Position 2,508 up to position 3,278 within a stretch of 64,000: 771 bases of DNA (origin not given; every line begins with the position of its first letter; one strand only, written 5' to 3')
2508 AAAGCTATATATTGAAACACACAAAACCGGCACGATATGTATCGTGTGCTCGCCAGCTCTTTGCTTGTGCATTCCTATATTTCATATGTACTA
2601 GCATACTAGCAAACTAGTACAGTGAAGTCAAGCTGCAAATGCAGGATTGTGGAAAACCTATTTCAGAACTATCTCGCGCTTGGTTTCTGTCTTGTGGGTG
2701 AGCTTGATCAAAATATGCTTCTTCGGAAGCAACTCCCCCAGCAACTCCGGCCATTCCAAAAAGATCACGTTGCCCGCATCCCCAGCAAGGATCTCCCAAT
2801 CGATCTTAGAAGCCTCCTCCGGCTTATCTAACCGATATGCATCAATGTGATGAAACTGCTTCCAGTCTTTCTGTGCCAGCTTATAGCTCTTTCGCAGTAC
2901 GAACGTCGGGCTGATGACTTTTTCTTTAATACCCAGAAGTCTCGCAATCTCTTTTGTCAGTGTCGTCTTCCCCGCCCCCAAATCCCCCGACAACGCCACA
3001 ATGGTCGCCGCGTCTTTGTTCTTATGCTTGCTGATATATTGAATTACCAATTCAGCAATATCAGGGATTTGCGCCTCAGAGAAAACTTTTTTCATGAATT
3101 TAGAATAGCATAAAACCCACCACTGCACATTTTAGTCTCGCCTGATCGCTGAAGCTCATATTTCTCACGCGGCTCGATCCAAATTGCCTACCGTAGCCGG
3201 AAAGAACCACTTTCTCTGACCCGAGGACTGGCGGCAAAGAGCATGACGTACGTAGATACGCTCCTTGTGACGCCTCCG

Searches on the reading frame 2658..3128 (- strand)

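Call 62: search_protein_families(library=pfam, proteins=[window:2658-3128:-], max_evalue=0.001)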
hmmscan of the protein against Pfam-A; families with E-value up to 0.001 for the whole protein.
window:2658-3128:- (156 aa): 2 families
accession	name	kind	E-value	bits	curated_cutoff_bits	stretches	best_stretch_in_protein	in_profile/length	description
PF02367.23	TsaE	-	3.6e-32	111.4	26.6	1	38-153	18-128/128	Threonylcarbamoyl adenosine biosynthesis protein TsaE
PF13238.12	AAA_18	-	0.00048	21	29.4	1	44-106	1-57/128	AAA domain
